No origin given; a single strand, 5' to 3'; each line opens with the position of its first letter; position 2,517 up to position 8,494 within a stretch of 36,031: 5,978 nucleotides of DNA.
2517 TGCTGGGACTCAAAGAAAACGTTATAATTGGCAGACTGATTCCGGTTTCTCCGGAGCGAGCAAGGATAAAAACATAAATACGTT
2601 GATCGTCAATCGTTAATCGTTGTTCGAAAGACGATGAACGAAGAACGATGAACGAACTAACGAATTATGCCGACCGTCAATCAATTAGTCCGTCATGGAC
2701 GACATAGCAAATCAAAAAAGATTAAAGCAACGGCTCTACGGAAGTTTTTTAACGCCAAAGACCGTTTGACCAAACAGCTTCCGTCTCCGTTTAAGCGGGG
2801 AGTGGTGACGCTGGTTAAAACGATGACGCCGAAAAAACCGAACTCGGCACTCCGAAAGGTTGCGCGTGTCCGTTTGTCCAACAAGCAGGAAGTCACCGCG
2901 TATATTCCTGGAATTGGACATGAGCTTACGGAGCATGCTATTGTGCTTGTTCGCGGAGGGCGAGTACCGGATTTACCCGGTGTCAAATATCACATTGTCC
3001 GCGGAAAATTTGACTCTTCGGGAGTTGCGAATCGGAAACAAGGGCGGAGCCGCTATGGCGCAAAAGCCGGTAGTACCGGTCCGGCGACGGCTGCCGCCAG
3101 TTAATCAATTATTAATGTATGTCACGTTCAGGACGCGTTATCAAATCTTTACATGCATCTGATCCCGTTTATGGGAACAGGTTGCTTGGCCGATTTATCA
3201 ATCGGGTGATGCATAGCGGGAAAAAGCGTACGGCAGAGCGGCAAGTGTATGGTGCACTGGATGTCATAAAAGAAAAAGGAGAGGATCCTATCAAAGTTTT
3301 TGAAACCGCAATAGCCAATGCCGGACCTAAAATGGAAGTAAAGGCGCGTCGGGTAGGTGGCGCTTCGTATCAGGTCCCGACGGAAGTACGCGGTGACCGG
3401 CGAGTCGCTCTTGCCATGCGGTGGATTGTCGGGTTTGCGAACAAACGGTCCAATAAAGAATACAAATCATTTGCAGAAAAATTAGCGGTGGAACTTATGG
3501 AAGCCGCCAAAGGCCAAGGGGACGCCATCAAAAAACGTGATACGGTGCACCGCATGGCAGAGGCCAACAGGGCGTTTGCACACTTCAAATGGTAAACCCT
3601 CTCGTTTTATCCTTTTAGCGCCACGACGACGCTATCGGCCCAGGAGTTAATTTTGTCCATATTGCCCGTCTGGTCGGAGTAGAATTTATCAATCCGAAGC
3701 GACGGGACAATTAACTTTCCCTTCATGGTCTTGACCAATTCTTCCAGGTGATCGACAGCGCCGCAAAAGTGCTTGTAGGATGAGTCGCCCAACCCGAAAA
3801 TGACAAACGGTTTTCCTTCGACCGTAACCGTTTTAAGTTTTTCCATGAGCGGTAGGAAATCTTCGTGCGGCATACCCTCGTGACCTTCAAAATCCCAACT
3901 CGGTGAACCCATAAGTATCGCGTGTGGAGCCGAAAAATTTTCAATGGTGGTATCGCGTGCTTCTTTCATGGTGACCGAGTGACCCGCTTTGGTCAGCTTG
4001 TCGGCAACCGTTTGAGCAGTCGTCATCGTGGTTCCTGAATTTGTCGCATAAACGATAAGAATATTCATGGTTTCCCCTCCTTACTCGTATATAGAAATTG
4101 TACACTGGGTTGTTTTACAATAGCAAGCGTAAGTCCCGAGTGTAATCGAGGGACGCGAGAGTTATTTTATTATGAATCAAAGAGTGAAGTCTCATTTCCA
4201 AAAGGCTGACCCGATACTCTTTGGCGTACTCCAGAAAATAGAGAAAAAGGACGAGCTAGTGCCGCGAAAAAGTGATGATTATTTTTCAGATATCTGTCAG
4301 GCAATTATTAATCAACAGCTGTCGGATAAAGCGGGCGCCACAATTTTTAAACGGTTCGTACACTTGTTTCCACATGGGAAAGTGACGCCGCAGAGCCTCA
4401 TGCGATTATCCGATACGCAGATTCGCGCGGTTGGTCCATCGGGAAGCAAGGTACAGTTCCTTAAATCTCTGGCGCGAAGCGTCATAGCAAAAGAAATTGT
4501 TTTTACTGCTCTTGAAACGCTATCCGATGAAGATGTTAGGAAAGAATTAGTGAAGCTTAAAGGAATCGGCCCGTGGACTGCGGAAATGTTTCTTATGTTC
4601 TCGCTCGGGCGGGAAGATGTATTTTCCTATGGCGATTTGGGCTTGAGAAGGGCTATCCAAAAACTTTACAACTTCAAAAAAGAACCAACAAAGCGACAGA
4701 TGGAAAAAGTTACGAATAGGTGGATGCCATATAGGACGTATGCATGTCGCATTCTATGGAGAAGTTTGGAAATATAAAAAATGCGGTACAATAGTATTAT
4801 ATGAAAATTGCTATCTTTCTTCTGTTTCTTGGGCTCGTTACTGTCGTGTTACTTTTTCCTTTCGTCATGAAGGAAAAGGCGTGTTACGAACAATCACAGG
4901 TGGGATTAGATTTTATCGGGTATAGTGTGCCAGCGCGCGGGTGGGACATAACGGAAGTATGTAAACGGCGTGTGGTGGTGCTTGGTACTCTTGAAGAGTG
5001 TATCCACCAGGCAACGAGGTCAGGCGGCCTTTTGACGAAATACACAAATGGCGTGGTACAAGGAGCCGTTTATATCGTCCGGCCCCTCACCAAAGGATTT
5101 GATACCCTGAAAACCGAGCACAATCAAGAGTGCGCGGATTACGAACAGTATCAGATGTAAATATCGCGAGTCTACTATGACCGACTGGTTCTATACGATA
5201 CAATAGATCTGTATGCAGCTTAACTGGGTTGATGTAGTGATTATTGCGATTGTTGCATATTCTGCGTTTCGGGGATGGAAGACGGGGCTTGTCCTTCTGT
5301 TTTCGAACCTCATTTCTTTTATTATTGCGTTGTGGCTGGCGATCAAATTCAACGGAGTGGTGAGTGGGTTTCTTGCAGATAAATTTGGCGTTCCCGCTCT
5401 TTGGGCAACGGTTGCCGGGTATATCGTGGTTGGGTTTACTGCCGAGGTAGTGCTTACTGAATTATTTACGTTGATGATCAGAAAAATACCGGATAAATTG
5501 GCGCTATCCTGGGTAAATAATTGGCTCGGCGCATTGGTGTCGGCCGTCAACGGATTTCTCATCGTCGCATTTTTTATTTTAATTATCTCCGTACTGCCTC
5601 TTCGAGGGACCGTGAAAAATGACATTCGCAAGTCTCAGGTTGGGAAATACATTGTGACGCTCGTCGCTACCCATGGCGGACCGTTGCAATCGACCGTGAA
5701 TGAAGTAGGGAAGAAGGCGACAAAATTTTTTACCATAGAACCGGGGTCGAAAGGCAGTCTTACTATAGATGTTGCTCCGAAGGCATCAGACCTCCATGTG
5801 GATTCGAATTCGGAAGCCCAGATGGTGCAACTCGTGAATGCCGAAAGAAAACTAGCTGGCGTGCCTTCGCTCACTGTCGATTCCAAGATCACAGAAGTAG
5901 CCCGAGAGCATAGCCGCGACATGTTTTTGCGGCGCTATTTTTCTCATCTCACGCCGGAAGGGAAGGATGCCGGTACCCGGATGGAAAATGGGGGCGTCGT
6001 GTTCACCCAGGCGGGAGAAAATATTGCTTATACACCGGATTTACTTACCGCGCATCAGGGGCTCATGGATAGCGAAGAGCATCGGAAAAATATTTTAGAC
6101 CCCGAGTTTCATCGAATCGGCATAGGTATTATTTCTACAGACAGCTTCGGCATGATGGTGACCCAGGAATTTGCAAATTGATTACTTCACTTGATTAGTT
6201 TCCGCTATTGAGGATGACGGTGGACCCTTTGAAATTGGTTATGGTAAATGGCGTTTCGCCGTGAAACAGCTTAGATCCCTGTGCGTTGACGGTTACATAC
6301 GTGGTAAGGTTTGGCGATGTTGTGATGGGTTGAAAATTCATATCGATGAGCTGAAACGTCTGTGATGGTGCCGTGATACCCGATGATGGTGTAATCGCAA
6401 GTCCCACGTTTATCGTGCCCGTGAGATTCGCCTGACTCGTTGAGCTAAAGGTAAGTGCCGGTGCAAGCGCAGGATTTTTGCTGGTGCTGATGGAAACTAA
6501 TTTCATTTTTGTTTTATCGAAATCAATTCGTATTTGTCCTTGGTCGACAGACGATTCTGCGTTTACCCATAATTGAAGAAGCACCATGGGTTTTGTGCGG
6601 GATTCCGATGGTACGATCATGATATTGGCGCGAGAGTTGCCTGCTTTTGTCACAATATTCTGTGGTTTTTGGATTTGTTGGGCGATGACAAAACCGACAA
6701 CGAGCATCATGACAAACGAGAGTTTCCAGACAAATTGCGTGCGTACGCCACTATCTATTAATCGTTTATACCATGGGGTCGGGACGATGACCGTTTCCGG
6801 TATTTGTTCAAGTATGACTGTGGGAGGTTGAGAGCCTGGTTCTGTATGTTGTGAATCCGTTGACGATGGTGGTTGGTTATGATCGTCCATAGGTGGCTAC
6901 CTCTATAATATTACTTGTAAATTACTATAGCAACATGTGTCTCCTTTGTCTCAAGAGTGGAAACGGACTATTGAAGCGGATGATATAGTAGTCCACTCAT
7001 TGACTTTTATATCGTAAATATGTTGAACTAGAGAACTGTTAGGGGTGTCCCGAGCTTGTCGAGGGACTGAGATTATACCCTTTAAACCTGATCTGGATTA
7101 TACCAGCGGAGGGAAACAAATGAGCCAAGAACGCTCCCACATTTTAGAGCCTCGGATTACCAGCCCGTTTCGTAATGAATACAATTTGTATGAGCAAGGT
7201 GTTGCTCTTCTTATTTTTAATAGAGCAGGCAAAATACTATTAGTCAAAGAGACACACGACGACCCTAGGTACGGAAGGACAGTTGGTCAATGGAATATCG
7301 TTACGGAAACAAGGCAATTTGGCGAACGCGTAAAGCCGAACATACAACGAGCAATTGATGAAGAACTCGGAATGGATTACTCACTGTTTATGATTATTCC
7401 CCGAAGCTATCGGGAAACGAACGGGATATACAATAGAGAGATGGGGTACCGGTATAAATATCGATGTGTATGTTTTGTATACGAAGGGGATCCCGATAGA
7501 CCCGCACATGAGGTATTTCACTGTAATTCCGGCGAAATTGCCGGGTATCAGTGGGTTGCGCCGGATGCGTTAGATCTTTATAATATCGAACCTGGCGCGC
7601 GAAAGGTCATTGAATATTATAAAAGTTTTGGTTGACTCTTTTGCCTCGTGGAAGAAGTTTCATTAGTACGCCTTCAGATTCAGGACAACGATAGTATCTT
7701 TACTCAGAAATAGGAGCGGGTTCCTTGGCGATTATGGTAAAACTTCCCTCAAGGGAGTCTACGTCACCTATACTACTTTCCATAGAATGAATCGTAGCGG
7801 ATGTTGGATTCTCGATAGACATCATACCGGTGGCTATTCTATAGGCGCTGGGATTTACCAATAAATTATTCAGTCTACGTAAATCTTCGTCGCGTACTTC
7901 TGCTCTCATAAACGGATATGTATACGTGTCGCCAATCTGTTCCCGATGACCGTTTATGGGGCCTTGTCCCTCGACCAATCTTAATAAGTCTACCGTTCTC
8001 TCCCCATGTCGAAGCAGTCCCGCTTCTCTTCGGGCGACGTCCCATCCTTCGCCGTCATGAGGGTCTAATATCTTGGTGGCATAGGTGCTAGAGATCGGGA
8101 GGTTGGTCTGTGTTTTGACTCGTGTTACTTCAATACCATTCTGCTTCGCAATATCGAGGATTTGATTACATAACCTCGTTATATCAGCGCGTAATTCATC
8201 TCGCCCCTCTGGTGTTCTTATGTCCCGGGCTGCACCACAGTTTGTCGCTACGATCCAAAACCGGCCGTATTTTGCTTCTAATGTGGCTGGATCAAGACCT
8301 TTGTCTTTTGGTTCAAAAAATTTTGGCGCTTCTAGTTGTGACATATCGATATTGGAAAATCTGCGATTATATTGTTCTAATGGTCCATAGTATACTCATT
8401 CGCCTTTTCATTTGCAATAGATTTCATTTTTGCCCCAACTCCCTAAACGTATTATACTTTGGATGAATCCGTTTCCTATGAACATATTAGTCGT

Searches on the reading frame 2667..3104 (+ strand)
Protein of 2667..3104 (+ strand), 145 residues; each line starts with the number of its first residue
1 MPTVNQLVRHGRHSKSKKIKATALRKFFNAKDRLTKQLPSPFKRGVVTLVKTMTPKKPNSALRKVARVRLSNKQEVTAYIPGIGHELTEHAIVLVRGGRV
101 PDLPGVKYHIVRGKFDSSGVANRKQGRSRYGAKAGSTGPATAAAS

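Call 12: find_encoding_contigs(protein=window:2667-3104:+, flank=10000, max_places=10)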
Protein window:2667-3104:+ (145 aa): 2 contigs read that carry it; 2 places shown.
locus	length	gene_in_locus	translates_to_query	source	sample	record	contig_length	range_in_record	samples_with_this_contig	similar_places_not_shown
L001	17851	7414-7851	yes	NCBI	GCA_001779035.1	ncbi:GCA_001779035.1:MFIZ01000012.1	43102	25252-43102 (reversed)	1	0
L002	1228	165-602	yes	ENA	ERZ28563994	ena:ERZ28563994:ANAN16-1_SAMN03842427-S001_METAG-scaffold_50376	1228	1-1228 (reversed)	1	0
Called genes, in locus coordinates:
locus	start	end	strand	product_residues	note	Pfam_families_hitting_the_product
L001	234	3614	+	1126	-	PF04563:RNA_pol_Rpb2_1, PF04561:RNA_pol_Rpb2_2, PF04565:RNA_pol_Rpb2_3, PF10385:RNA_pol_Rpb2_45, PF00562:RNA_pol_Rpb2_6, PF04560:RNA_pol_Rpb2_7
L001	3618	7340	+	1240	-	PF04997:RNA_pol_Rpb1_1, PF00623:RNA_pol_Rpb1_2, PF04983:RNA_pol_Rpb1_3, PF04998:RNA_pol_Rpb1_5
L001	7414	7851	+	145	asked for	PF00164:Ribosom_S12_S23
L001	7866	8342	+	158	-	PF00177:Ribosomal_S7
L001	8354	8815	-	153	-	PF00258:Flavodoxin_1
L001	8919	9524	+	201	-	PF00730:HhH-GPD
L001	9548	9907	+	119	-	-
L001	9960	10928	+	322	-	PF02674:Colicin_V, PF00188:CAP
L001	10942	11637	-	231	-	-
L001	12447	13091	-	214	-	-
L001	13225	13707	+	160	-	PF00258:Flavodoxin_1, PF12641:Flavodoxin_3 (weak), PF12724:Flavodoxin_5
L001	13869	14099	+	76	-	-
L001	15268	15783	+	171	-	PF14280:DUF4365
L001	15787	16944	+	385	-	-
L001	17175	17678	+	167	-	-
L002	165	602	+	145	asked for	PF00164:Ribosom_S12_S23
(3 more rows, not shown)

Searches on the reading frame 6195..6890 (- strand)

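Call 53: search_protein_families(library=phrogs, proteins=[window:6195-6890:-], max_evalue=0.01)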
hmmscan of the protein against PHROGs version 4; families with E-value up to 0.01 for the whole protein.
window:6195-6890:- (231 aa): 0 families

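Call 54: search_protein_families(library=pfam, proteins=[window:6195-6890:-], max_evalue=1)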
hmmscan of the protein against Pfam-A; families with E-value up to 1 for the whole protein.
window:6195-6890:- (231 aa): 1 family
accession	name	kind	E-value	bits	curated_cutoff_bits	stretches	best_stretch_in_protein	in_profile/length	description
PF13999.11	MarB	-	0.033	14.6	27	1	60-111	6-51/65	MarB protein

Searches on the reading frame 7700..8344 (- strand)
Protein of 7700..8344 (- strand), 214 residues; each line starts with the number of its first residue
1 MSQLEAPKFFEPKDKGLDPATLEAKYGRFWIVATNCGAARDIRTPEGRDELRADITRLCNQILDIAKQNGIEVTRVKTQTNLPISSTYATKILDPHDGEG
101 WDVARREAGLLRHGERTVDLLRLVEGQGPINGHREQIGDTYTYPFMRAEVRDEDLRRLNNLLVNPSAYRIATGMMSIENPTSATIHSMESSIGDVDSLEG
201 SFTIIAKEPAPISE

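Call 8: search_protein_families(library=pfam, proteins=[window:7700-8344:-], max_evalue=0.01)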
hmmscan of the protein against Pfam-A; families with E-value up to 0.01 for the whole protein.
window:7700-8344:- (214 aa): 0 families

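Call 53: search_protein_families(library=phrogs, proteins=[window:7700-8344:-], max_evalue=0.01)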
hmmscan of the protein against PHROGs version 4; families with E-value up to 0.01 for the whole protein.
window:7700-8344:- (214 aa): 0 families

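Call 54: search_protein_families(library=pfam, proteins=[window:7700-8344:-], max_evalue=1)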
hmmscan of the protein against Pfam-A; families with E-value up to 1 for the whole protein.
window:7700-8344:- (214 aa): 1 family
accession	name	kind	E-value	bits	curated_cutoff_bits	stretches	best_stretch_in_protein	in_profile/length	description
PF03748.19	FliL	-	0.032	15.2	24.6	1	40-75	59-94/103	Flagellar basal body-associated protein FliL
